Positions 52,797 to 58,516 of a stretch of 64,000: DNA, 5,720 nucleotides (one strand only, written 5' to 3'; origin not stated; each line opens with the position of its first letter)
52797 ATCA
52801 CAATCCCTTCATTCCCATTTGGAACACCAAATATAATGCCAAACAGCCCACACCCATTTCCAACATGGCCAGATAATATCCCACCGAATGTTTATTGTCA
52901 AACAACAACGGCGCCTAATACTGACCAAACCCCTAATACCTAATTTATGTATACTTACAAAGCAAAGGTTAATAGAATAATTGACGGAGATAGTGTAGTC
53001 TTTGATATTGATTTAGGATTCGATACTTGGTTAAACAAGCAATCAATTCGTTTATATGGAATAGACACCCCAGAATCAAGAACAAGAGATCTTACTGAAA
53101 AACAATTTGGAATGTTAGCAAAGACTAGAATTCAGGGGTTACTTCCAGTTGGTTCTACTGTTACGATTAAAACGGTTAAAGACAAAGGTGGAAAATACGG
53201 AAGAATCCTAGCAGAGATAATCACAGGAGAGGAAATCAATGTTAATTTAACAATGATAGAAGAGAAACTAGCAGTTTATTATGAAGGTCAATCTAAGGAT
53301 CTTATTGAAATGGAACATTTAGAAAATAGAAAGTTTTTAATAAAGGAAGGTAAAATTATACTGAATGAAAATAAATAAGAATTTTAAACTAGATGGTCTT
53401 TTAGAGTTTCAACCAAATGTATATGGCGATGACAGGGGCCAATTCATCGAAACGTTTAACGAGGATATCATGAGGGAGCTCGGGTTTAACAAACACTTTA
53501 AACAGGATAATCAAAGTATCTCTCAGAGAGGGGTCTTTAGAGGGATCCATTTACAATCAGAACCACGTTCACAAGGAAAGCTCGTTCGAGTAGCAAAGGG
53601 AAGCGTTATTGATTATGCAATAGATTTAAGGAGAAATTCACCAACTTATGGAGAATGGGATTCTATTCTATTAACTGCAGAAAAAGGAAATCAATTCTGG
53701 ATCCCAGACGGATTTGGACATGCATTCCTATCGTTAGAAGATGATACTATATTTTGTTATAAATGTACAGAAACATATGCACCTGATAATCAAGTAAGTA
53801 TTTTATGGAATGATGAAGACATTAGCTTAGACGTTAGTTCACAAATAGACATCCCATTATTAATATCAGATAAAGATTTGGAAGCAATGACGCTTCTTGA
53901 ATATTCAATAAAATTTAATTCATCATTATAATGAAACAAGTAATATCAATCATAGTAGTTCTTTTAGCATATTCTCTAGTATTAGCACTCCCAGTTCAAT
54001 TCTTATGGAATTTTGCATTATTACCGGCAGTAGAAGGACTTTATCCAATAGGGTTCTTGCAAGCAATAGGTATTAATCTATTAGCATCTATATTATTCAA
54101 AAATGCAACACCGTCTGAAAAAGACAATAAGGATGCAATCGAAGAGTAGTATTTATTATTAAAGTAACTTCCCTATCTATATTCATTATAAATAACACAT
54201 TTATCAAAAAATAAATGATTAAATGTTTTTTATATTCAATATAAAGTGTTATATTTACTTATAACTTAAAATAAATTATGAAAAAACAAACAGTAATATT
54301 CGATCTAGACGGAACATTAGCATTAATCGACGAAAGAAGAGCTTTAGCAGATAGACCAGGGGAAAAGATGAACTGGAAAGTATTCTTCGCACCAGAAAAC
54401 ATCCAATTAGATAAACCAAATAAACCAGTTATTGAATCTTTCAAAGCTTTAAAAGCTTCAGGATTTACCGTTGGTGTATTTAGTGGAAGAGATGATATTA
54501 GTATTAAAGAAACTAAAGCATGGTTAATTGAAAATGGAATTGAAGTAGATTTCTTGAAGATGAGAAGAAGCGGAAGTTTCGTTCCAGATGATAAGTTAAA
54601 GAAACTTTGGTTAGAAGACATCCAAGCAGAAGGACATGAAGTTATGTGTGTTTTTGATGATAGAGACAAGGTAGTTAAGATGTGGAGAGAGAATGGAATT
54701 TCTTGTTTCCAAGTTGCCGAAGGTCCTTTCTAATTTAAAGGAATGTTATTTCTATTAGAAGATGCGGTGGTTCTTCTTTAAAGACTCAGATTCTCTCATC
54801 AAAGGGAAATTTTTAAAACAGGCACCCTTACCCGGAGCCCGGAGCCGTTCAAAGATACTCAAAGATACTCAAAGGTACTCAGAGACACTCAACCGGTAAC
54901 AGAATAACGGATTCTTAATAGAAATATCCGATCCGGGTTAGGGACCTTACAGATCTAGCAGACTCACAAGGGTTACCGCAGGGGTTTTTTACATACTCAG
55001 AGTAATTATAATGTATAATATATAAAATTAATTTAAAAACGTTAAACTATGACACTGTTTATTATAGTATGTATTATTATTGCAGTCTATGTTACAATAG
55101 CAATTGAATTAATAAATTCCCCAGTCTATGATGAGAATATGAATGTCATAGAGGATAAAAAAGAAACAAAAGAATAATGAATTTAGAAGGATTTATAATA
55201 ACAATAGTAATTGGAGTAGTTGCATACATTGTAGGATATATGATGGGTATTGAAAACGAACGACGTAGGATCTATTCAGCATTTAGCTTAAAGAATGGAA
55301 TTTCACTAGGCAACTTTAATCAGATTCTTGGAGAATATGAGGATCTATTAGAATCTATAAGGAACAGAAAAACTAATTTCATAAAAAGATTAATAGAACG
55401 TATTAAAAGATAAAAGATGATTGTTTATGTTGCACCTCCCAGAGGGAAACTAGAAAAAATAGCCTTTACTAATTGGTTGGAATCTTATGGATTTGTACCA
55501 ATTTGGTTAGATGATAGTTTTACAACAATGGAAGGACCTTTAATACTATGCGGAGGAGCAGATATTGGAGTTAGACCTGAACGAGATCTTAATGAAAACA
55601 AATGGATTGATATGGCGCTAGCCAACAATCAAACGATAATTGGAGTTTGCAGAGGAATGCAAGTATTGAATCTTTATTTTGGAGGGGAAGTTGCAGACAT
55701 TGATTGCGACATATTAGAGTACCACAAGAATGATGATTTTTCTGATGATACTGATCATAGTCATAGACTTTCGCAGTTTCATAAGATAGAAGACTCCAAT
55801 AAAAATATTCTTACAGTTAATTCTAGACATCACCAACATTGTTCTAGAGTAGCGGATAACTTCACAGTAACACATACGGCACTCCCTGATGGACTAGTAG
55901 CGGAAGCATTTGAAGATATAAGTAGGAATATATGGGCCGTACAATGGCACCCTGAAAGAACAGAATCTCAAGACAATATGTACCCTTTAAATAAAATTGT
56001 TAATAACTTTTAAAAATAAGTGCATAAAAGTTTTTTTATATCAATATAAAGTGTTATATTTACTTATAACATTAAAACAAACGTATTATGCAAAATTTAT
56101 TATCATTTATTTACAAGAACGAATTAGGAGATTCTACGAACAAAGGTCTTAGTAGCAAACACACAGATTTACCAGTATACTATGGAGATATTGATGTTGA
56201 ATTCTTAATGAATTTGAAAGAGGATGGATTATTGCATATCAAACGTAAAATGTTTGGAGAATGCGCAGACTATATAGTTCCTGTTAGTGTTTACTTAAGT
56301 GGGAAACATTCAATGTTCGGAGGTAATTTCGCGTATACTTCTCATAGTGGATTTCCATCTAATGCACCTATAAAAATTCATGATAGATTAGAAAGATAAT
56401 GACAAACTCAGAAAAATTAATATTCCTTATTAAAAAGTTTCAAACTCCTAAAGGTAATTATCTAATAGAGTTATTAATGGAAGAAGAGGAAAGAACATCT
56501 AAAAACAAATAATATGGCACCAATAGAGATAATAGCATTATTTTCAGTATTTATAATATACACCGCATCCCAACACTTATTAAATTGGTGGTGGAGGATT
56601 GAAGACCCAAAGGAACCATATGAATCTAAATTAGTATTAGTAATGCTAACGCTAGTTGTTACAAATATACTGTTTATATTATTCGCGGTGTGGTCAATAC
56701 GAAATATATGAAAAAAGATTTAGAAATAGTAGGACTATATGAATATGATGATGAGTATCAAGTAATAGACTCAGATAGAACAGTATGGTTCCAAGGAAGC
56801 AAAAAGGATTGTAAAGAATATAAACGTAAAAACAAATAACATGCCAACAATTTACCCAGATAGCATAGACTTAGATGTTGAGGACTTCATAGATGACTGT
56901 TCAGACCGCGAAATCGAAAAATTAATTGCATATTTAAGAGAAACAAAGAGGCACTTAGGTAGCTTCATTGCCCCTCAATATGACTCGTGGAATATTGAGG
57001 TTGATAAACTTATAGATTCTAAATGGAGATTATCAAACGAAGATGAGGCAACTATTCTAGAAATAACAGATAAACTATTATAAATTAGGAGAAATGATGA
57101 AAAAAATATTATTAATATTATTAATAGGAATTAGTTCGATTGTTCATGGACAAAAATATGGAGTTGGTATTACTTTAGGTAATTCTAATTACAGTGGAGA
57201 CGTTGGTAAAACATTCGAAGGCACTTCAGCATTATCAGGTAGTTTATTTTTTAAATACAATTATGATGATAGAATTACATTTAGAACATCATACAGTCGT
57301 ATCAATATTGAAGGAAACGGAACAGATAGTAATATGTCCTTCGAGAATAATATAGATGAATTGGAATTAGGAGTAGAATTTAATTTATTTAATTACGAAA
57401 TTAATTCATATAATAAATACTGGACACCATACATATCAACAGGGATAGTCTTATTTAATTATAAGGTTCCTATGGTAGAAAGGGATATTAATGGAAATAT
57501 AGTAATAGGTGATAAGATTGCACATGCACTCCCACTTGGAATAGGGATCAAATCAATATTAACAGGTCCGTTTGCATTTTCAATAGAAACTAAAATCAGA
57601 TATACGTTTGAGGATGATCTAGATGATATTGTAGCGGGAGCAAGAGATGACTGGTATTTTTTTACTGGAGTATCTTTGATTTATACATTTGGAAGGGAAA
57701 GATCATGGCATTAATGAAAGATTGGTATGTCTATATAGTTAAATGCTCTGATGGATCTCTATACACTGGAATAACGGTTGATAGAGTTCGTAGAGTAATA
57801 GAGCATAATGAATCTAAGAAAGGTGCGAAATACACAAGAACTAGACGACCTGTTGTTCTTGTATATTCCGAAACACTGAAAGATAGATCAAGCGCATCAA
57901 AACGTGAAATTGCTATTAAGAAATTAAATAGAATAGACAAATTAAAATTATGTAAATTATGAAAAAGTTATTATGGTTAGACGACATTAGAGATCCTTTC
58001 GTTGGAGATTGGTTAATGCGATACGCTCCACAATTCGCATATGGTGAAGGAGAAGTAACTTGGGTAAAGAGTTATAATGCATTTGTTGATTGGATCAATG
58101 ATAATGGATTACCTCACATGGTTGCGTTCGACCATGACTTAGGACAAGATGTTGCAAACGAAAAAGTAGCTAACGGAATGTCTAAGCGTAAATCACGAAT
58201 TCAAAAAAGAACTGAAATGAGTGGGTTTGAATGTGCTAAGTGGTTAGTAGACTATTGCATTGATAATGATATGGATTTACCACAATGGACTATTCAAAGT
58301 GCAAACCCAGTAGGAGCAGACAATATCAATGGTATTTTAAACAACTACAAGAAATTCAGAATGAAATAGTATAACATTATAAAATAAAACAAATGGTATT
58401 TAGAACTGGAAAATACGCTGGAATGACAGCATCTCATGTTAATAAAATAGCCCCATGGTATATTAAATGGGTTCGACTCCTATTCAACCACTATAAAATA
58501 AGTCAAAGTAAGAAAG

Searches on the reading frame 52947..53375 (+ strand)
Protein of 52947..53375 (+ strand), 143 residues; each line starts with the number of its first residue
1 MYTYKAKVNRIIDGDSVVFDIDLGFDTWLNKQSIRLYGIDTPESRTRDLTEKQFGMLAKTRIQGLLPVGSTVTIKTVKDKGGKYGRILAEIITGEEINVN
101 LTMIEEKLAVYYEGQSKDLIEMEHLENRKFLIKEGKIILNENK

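Call 11: search_protein_families(library=pfam, proteins=[window:52947-53375:+], max_evalue=0.001)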
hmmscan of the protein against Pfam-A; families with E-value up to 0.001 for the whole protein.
window:52947-53375:+ (143 aa): 1 family
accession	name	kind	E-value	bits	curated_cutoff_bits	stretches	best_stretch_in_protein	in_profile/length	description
PF00565.23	SNase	-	5.7e-14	52.9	21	1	34-126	2-94/107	Staphylococcal nuclease homologue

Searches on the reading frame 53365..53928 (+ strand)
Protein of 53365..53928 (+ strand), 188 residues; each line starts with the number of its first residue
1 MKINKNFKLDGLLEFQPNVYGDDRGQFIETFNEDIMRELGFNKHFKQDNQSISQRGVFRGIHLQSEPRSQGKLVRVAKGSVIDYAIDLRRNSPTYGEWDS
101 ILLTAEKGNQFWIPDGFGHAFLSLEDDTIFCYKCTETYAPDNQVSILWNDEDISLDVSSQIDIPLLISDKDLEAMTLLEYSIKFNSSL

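Call 11: search_protein_families(library=pfam, proteins=[window:53365-53928:+], max_evalue=0.001)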
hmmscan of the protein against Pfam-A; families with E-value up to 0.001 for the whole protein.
window:53365-53928:+ (188 aa): 1 family
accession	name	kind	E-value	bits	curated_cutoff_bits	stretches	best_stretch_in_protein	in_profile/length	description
PF00908.23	dTDP_sugar_isom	-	1.8e-61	207.2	27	1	8-177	3-166/168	dTDP-4-dehydrorhamnose 3,5-epimerase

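Call 48: search_protein_families(library=ncbifam, proteins=[window:53365-53928:+], max_evalue=0.001)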
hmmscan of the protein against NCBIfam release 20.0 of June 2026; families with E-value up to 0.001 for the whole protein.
window:53365-53928:+ (188 aa): 1 family
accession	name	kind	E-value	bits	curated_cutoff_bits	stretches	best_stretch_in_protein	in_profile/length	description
TIGR01221.1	rmlC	equivalog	2.3e-58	196.9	155.75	1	7-179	5-174/176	dTDP-4-dehydrorhamnose 3,5-epimerase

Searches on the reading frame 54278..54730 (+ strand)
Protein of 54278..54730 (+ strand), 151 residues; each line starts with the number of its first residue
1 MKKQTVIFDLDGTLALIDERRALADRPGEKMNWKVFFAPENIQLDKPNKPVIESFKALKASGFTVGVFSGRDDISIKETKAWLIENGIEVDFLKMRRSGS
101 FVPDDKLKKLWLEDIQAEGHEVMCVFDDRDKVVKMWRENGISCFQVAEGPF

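Call 11: search_protein_families(library=pfam, proteins=[window:54278-54730:+], max_evalue=0.001)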
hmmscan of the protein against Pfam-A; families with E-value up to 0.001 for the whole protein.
window:54278-54730:+ (151 aa): 2 families
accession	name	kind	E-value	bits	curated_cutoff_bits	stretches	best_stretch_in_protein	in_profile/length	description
PF25109.1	HAD_PNKP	-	1.3e-29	103.6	27.6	1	4-151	2-143/143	Polynucleotide kinase PNKP phosphatase domain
PF00702.32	Hydrolase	-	1.2e-05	26.3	26.4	0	42-125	94-177/191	haloacid dehalogenase-like hydrolase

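Call 48: search_protein_families(library=ncbifam, proteins=[window:54278-54730:+], max_evalue=0.001)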
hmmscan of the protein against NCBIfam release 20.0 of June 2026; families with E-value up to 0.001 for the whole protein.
window:54278-54730:+ (151 aa): 1 family
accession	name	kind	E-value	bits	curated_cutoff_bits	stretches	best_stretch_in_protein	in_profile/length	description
TIGR01662.1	HAD-SF-IIIA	subfamily_domain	0.00011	22.3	44.6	0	5-109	2-93/141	HAD-IIIA family hydrolase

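Call 101: search_solved_structures(query=window:54278-54730:+, max_evalue=0.01)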
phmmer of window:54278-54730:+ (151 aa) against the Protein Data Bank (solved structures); distinct sequences matched with E-value up to 0.01: 6.
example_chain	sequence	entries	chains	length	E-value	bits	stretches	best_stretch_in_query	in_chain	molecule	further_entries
4xrp_A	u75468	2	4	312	6.3e-14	55.1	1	7-151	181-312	Pnkp1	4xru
5uj0_A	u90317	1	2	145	1.4e-10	44.2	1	4-151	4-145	Polynucleotide kinase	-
1ltq_A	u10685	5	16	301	1.7e-09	40.6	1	4-151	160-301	POLYNUCLEOTIDE KINASE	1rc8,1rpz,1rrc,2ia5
6r60_A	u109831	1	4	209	3.4e-05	26.7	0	113-141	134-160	WD-40 repeat protein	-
6r5y_A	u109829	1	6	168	0.0005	22.9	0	115-141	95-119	WD-40 repeat protein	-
6r5z_A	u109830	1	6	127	0.009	18.8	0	111-141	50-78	9-bladed beta-propeller formed by three 3-bladed fragments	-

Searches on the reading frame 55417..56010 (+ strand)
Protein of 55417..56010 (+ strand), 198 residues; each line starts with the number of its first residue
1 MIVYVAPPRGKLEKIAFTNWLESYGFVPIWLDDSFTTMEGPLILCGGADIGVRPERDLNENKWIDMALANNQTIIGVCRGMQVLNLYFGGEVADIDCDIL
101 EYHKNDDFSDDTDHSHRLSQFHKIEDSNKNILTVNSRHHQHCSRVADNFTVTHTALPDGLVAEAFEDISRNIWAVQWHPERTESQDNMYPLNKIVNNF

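Call 11: search_protein_families(library=pfam, proteins=[window:55417-56010:+], max_evalue=0.001)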
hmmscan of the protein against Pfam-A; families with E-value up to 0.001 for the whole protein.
window:55417-56010:+ (198 aa): 2 families
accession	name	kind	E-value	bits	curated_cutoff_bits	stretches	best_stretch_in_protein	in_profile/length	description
PF07722.19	Peptidase_C26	-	9.2e-22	78.3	20.5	1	52-180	86-219/219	Peptidase C26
PF00117.34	GATase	-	4.1e-15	56.4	22.8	1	61-194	62-186/190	Glutamine amidotransferase class-I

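Call 48: search_protein_families(library=ncbifam, proteins=[window:55417-56010:+], max_evalue=0.001)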
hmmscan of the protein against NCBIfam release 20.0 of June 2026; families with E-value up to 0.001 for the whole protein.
window:55417-56010:+ (198 aa): 12 families
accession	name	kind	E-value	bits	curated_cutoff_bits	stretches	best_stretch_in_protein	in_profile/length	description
NF045546.1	GCDPHdlase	equivalog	4.9e-14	52.9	250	2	42-103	58-125/198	gamma-glutamyl-CDP-amidate hydrolase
TIGR00888.1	guaA_Nterm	equivalog_domain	1.6e-11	44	172.15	1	42-192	45-178/188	glutamine-hydrolyzing GMP synthase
NF000848.1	PRK00074.1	equivalog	4.5e-11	42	400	1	42-195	45-184/512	glutamine-hydrolyzing GMP synthase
NF001975.0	PRK00758.1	equivalog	1.3e-10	41.2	198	1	41-186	45-170/185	GMP synthase subunit A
NF010081.0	PRK13566.1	equivalog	3.4e-08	32.2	645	1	57-187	586-706/729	anthranilate synthase component I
NF008471.0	PRK11366.1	equivalog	2.8e-07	30.2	266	1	46-185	82-229/254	gamma-glutamyl-gamma-aminobutyrate hydrolase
NF006562.0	PRK09065.1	equivalog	1.2e-05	25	205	0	60-94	79-113/242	glutamine amidotransferase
NF005072.0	PRK06490.1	equivalog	6.6e-05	22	339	1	59-94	80-115/251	glutamine amidotransferase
NF005367.0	PRK06895.1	equivalog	0.00014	21.8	265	1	70-181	71-172/190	anthranilate synthase component II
TIGR01815.1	TrpE-clade3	equivalog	0.0002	19.5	739.15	1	56-183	573-690/717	anthranilate synthase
TIGR01368.1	CPSaseIIsmall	equivalog_domain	0.00039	19.5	307.35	0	122-182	279-342/361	glutamine-hydrolyzing carbamoyl-phosphate synthase small subunit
TIGR01855.1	IMP_synth_hisH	equivalog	0.00077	19.3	105.4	0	58-85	55-85/198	imidazole glycerol phosphate synthase subunit HisH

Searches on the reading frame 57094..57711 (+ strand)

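Call 12: search_protein_families(library=pfam, proteins=[window:57094-57711:+], max_evalue=0.001)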
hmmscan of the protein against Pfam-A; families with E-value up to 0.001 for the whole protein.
window:57094-57711:+ (206 aa): 2 families
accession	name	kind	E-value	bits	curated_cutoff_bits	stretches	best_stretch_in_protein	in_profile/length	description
PF19573.5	DUF6089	-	4.5e-34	118.2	23.2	1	5-202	4-220/226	Domain of unknown function (DUF6089)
PF13505.12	OMP_b-brl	-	0.00065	20.3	28.7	1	7-175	5-161/175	Outer membrane protein beta-barrel domain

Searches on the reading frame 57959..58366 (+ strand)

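Call 12: search_protein_families(library=pfam, proteins=[window:57959-58366:+], max_evalue=0.001)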
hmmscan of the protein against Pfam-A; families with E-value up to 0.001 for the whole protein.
window:57959-58366:+ (136 aa): 1 family
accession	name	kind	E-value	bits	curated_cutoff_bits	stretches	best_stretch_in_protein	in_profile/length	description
PF20274.4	cREC_REC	-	3.8e-19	69.6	27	1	4-129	2-88/88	Cyclic-phosphate processing Receiver domain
